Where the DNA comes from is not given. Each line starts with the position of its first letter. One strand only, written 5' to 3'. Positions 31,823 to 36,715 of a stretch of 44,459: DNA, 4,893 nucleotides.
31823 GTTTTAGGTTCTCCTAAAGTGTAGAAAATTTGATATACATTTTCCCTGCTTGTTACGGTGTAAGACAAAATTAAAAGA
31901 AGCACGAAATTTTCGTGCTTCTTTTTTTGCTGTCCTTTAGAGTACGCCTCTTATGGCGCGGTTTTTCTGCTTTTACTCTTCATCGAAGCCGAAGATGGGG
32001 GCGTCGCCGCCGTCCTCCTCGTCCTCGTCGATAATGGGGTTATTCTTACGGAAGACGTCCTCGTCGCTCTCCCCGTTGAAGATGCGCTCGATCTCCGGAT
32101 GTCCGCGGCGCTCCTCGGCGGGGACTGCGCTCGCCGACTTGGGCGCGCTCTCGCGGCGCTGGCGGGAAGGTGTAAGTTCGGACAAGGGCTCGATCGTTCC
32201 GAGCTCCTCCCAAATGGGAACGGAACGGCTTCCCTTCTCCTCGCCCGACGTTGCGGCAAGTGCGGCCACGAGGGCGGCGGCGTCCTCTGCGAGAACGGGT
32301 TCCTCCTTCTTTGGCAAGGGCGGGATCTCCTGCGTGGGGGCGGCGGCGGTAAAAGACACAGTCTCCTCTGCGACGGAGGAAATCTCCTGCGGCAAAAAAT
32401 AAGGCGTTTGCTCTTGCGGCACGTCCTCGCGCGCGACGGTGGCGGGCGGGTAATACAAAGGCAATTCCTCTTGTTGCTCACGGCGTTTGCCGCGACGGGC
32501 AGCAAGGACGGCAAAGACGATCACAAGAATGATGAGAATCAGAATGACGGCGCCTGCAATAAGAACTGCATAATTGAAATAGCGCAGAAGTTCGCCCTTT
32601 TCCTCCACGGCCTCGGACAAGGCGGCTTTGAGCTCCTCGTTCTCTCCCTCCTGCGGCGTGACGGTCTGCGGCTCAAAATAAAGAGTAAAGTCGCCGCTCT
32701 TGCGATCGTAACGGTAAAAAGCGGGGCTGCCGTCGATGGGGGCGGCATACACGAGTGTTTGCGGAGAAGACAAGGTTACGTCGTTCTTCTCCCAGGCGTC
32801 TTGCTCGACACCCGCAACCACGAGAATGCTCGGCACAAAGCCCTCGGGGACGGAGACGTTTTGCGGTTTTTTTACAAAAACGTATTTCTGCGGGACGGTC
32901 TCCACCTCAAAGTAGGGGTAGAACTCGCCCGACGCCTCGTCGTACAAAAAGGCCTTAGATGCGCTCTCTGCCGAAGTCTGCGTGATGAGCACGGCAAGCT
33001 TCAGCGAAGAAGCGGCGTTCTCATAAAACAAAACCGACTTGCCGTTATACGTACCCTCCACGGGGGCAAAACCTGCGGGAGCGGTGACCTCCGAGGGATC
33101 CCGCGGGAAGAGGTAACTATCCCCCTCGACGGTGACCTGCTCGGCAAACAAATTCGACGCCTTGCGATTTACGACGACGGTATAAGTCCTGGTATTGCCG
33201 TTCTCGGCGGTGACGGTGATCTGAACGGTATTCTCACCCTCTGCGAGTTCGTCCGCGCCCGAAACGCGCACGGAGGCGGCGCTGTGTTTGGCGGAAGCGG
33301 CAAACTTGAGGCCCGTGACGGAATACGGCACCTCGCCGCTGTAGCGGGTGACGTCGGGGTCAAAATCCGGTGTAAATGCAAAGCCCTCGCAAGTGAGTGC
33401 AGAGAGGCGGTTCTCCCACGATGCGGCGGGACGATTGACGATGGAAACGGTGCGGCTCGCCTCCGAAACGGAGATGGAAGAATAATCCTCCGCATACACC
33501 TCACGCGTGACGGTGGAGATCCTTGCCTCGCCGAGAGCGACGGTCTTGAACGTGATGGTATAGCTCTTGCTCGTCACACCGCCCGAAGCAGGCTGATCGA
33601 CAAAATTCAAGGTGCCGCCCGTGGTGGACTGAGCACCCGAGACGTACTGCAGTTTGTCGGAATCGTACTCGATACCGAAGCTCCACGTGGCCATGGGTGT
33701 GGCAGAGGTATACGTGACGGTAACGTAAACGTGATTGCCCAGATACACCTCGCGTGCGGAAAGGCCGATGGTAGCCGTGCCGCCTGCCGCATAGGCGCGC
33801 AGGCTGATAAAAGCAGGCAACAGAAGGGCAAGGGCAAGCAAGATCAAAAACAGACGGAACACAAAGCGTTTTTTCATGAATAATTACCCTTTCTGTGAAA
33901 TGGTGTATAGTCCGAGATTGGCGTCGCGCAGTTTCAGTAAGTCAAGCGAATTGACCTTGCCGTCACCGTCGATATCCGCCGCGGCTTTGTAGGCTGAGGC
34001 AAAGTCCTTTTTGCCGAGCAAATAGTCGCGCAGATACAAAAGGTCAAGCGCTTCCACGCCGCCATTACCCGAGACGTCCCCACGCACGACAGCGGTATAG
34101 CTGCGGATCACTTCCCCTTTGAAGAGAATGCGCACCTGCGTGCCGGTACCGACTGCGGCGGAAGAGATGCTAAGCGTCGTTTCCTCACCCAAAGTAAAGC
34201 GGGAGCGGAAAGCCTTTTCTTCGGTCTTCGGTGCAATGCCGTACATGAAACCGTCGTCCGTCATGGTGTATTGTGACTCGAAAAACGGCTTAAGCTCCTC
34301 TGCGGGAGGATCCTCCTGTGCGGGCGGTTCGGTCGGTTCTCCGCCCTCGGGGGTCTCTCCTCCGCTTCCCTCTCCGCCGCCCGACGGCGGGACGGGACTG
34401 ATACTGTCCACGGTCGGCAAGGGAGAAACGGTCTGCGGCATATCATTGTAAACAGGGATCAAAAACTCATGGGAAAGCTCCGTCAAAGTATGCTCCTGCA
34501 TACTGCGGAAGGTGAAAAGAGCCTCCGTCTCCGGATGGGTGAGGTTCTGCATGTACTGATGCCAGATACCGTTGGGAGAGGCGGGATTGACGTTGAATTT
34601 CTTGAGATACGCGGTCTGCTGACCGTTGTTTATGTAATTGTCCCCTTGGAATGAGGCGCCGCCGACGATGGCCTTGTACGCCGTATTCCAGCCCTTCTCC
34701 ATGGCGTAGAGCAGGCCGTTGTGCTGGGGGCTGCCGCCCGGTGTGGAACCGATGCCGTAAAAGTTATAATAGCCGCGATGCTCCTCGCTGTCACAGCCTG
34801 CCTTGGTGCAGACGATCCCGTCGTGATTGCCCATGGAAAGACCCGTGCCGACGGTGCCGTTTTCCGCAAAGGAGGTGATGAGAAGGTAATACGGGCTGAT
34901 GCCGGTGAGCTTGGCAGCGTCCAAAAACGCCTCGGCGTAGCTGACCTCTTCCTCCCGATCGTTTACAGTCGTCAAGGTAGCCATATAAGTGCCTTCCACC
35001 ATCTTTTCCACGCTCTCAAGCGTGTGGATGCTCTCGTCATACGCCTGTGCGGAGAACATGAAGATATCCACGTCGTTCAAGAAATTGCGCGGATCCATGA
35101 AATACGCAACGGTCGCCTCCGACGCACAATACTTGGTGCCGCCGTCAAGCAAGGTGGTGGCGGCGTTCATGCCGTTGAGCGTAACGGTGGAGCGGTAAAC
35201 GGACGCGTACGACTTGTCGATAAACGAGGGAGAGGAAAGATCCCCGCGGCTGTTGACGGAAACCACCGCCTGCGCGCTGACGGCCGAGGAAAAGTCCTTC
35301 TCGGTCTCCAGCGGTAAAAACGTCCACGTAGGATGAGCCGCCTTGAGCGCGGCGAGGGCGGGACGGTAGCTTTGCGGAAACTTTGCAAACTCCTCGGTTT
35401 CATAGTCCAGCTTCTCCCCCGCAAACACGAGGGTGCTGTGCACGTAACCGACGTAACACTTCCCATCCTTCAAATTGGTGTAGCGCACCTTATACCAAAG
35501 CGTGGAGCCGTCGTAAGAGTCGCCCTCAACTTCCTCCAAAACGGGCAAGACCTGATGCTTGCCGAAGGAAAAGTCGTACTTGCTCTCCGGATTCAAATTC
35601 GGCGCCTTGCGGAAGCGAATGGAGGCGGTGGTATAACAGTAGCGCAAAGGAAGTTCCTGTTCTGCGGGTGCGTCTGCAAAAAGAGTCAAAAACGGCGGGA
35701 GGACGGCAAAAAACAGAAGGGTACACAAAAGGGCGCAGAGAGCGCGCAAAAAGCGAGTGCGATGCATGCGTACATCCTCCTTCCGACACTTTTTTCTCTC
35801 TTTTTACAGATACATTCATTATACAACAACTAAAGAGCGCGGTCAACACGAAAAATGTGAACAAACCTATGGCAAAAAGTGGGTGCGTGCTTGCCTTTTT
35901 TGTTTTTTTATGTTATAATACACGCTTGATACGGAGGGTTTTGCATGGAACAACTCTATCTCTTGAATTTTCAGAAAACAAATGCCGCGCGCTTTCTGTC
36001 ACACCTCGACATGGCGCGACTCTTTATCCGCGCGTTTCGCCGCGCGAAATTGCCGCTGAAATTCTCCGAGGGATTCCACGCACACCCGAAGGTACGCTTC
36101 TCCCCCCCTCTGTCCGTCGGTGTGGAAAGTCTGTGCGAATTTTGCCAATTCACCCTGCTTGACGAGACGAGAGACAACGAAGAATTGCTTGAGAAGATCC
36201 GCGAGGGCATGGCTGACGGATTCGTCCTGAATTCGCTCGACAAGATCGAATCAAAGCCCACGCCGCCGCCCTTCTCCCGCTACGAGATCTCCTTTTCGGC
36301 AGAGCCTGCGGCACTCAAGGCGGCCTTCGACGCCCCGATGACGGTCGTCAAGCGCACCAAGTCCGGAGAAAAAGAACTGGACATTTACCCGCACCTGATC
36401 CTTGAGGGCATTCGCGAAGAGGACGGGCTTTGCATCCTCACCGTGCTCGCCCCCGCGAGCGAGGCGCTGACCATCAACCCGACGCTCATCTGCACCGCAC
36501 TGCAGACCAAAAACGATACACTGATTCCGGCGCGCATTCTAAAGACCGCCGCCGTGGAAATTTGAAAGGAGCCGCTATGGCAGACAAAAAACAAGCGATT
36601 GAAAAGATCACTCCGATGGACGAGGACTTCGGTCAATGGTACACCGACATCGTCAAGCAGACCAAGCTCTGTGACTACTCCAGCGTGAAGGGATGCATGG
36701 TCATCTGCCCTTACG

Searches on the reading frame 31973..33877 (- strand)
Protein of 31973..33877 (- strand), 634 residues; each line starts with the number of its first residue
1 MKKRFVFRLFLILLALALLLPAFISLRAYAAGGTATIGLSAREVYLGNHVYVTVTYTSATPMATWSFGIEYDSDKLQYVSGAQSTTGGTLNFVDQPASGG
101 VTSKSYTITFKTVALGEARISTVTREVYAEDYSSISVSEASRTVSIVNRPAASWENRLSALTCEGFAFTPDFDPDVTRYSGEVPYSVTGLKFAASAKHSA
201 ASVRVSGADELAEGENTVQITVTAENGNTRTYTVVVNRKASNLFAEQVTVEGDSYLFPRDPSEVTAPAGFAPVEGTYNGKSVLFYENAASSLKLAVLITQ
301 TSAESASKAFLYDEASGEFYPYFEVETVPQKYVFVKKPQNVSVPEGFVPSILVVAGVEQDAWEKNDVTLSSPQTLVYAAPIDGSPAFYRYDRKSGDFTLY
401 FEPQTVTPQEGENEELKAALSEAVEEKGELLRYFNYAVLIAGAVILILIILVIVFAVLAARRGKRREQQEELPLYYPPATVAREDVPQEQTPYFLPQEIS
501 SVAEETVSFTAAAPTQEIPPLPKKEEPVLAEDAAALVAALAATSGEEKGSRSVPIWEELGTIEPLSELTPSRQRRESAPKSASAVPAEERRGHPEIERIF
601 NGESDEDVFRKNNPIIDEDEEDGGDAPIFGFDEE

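Call 18: search_protein_families(library=pfam, proteins=[window:31973-33877:-])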
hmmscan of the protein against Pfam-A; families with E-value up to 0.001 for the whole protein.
window:31973-33877:- (634 aa): 1 family
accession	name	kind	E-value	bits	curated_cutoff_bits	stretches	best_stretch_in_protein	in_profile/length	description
PF12733.13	Cadherin-like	-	8.3e-14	52.2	24.2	1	158-239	1-89/89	Cadherin-like beta sandwich domain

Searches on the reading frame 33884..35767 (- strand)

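Call 18: search_protein_families(library=pfam, proteins=[window:33884-35767:-])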
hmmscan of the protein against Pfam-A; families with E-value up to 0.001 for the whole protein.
window:33884-35767:- (627 aa): 1 family
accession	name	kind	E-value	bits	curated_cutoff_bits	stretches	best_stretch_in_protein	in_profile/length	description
PF00404.24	Dockerin_1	-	1.2e-13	51.5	22.9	1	563-613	2-52/57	Dockerin type I domain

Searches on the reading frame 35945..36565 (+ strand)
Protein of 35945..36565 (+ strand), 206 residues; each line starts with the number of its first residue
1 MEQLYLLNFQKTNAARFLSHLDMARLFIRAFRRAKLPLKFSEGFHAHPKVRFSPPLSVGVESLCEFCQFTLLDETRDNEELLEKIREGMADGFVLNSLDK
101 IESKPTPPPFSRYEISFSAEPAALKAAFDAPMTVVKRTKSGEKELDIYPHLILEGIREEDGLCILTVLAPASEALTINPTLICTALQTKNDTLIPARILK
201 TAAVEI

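Call 87: search_protein_families(library=pfam, proteins=[window:35945-36565:+], max_evalue=0.01)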
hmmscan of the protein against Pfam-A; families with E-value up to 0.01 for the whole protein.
window:35945-36565:+ (206 aa): 1 family
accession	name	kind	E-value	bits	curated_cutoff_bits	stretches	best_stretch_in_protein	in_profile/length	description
PF10105.14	DUF2344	-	2.1e-37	129.1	23.8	1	5-169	2-167/176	Uncharacterized protein conserved in bacteria (DUF2344)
